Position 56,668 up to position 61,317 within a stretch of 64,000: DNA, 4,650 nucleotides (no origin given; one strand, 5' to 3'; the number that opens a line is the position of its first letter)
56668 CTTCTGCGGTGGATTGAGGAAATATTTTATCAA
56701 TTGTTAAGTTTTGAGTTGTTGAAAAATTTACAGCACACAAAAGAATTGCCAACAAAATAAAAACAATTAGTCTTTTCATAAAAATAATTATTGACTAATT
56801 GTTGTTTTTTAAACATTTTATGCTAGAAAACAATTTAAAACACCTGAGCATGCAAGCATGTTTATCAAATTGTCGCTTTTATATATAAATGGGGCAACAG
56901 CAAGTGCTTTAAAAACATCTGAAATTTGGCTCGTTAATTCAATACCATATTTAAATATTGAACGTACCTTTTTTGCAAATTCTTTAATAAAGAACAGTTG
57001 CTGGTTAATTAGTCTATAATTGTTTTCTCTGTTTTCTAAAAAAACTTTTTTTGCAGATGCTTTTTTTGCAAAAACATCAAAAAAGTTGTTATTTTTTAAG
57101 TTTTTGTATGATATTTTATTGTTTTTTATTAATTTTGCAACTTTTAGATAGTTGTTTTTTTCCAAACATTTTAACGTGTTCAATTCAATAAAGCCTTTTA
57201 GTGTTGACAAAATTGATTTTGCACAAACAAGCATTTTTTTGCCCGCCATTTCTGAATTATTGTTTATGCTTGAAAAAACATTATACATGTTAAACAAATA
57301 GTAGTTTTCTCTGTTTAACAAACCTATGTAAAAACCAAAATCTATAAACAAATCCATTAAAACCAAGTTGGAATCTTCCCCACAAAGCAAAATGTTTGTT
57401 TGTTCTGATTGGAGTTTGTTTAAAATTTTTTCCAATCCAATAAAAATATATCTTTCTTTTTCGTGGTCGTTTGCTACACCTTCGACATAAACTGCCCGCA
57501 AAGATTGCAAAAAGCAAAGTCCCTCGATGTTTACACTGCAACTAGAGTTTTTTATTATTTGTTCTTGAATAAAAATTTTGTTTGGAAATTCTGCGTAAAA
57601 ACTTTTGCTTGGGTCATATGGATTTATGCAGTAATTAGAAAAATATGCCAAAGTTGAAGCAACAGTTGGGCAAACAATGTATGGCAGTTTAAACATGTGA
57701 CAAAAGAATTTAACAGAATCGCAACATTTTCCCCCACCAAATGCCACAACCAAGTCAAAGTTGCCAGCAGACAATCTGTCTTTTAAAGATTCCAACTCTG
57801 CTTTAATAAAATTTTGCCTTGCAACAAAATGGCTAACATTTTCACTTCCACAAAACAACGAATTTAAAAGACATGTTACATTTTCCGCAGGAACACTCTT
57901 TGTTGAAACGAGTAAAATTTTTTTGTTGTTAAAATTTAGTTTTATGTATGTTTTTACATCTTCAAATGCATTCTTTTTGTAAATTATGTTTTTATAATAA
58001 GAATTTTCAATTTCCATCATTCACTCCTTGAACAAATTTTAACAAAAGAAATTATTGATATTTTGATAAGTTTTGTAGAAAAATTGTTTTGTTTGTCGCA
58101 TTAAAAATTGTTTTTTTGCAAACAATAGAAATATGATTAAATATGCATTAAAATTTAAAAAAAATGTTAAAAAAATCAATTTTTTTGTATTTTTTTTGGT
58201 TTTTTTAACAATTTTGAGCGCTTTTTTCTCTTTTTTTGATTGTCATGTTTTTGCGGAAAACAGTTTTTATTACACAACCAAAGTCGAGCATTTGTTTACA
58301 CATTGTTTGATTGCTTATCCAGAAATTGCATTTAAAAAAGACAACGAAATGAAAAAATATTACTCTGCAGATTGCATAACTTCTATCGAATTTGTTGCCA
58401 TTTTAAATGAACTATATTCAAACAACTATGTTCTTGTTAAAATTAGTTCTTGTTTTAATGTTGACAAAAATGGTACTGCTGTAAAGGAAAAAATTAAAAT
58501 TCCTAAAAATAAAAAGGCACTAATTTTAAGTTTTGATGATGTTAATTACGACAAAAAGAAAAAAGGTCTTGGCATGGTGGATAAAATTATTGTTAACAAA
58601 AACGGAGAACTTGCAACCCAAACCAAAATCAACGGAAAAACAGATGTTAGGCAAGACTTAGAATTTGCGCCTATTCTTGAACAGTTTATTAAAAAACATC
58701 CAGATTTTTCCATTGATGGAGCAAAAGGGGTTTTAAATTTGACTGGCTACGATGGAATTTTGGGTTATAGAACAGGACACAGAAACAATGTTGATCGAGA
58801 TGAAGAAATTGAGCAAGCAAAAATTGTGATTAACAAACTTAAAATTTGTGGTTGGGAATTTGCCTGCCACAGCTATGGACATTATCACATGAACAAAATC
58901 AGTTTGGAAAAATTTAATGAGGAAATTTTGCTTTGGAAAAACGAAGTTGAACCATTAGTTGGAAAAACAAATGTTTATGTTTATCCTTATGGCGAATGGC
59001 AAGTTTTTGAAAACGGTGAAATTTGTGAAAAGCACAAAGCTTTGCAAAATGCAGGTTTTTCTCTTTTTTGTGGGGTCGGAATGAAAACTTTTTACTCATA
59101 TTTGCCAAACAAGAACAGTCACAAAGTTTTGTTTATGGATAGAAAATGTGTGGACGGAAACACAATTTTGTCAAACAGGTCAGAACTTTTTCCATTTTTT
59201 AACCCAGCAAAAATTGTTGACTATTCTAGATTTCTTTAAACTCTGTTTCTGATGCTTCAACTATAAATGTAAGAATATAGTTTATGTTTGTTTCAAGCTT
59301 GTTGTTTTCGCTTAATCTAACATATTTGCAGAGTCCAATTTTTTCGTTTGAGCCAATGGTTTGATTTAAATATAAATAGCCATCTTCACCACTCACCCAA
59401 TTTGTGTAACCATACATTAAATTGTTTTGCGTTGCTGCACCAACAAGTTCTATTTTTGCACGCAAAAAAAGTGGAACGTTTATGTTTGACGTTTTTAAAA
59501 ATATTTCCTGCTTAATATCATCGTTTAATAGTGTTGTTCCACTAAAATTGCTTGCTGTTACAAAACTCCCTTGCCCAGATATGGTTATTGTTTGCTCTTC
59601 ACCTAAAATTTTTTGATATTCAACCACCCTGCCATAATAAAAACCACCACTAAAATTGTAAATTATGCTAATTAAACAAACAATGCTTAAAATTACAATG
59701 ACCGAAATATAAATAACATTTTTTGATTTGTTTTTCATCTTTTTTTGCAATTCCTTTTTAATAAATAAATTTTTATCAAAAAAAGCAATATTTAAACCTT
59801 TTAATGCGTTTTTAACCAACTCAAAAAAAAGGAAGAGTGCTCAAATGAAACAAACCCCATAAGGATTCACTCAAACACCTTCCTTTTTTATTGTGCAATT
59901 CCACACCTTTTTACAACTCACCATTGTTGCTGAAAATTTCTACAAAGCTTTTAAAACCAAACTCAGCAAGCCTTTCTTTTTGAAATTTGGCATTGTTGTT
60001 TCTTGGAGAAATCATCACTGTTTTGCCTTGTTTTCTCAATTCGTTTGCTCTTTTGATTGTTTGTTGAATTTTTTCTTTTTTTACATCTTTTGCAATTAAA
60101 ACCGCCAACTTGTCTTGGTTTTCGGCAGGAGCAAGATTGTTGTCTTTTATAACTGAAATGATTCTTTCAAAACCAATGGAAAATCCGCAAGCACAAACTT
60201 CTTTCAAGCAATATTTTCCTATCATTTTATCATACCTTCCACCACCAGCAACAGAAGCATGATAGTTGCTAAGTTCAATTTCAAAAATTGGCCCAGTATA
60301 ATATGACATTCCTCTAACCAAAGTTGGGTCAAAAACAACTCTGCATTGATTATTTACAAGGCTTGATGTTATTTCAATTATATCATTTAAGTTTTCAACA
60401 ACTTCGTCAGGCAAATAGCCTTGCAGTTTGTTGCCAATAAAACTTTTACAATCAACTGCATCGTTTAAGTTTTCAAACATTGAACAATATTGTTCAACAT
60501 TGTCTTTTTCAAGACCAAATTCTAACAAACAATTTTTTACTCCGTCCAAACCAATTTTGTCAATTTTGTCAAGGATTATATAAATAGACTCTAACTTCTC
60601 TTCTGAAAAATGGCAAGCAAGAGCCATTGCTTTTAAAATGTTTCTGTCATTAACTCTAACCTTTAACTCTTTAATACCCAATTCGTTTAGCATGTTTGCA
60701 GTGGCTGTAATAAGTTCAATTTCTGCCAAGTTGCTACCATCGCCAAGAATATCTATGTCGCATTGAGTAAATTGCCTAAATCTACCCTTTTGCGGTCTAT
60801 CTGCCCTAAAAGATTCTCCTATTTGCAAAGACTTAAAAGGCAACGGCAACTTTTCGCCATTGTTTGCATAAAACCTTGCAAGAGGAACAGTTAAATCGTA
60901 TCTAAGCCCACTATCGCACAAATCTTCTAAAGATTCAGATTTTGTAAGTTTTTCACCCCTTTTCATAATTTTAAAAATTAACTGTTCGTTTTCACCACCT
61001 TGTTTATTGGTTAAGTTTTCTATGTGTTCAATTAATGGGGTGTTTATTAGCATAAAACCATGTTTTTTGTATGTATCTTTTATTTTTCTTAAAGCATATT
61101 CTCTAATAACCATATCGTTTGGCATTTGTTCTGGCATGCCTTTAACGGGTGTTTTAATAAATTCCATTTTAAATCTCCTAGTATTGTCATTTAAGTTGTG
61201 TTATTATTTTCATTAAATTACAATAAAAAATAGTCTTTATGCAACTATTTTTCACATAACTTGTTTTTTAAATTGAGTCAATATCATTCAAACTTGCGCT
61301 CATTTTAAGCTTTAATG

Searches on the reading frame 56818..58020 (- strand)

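Call 25: search_protein_families(library=pfam, proteins=[window:56818-58020:-])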
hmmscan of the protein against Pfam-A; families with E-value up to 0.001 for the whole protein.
window:56818-58020:- (400 aa): 2 families
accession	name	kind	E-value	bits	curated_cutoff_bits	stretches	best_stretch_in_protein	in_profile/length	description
PF00465.25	Fe-ADH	-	3.6e-12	46.6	31.3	1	11-132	3-142/168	Iron-containing alcohol dehydrogenase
PF13685.12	Fe-ADH_2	-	8.3e-11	42.5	28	1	15-158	3-147/149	Iron-containing alcohol dehydrogenase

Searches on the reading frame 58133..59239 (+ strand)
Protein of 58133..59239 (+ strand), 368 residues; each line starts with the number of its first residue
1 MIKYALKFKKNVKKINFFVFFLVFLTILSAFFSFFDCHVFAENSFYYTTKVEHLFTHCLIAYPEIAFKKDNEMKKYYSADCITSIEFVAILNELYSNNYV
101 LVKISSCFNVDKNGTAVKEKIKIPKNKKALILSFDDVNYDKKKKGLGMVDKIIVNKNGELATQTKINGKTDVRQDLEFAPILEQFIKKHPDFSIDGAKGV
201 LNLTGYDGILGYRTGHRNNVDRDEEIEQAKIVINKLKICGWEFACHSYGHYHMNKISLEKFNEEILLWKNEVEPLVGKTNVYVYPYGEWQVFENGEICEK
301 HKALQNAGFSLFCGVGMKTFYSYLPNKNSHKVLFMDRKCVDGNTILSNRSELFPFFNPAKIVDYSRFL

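Call 25: search_protein_families(library=pfam, proteins=[window:58133-59239:+])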
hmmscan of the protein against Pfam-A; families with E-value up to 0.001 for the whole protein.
window:58133-59239:+ (368 aa): 1 family
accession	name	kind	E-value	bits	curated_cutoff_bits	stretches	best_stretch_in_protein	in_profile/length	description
PF01522.26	Polysacc_deac_1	-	1.9e-06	28.3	23.1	1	226-290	44-109/124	Polysaccharide deacetylase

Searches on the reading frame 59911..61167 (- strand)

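Call 25: search_protein_families(library=pfam, proteins=[window:59911-61167:-])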
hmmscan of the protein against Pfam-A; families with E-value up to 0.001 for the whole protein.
window:59911-61167:- (418 aa): 3 families
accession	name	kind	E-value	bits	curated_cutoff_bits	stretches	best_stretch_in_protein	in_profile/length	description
PF13393.11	tRNA-synt_His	-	1.9e-39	136.2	25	1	11-336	2-308/308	Histidyl-tRNA synthetase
PF00587.30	tRNA-synt_2b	-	1.6e-08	35.2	29.3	1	100-285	25-125/179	tRNA synthetase class II core domain (G, H, P, S and T)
PF00152.25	tRNA-synt_2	-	9e-05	22.1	25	0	13-50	16-53/308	tRNA synthetases class II (D, K and N)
